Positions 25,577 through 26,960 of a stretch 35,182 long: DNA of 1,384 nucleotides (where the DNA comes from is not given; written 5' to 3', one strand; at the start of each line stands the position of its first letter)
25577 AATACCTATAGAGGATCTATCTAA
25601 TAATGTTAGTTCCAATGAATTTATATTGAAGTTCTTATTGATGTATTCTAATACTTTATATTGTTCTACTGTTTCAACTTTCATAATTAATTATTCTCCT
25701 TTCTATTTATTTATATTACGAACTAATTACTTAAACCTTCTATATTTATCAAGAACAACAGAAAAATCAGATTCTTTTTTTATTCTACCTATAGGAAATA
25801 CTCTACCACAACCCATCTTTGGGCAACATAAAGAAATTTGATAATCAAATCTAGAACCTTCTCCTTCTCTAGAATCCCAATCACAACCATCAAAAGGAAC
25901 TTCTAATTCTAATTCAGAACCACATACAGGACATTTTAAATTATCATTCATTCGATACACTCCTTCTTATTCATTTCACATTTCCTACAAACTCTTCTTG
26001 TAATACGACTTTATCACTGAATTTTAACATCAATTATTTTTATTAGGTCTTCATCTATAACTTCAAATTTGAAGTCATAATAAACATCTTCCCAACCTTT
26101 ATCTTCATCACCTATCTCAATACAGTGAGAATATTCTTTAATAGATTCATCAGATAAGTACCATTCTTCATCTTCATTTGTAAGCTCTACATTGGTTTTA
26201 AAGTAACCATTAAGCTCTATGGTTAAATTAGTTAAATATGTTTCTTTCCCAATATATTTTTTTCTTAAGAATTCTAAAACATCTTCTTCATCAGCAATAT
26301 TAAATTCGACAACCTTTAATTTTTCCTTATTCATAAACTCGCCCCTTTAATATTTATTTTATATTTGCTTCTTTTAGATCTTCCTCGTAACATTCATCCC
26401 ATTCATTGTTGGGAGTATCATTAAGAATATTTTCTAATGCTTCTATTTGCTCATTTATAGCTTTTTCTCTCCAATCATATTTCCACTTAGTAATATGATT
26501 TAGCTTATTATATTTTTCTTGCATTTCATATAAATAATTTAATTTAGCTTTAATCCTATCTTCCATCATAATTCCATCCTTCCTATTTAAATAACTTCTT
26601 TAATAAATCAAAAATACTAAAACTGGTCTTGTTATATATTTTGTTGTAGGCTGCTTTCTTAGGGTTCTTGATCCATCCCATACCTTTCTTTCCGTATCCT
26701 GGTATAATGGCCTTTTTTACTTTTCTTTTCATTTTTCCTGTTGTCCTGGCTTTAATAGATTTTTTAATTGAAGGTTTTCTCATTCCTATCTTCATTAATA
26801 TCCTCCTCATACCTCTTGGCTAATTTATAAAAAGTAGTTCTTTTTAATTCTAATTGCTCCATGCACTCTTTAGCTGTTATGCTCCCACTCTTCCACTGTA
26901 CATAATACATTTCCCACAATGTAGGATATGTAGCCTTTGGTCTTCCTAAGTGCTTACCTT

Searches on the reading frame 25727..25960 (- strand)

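Call 5: search_protein_families(library=phrogs, proteins=[window:25727-25960:-], max_evalue=0.01)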
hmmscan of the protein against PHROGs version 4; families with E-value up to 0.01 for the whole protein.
window:25727-25960:- (77 aa): 1 family
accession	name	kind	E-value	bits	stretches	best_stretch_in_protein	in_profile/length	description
phrog_6332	-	unknown function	0.0048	17.8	1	4-30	4-30/60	-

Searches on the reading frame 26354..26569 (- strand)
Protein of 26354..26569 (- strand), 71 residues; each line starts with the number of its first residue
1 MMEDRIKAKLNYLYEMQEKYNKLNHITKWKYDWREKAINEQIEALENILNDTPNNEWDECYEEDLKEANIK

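Call 5: search_protein_families(library=phrogs, proteins=[window:26354-26569:-], max_evalue=0.01)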
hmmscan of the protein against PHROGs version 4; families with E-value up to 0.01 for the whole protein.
window:26354-26569:- (71 aa): 1 family
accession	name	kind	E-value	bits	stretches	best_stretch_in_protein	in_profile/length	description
phrog_17017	-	unknown function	0.0026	19.1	1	9-45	3-39/83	-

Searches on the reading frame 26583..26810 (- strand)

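Call 5: search_protein_families(library=phrogs, proteins=[window:26583-26810:-], max_evalue=0.01)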
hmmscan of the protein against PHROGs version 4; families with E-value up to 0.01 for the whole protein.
window:26583-26810:- (75 aa): 5 families
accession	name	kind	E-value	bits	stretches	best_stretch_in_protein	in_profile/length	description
phrog_3374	-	unknown function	9.2e-34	118.1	1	6-74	1-69/268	-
phrog_10934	-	unknown function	1.2e-33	116.3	1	6-72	1-67/103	-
phrog_29766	-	unknown function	1.8e-31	109.7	1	6-72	1-67/149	-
phrog_4721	-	unknown function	3.5e-29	103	1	6-72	1-67/304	-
phrog_17596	-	unknown function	2.5e-05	25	1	39-65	2-28/196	-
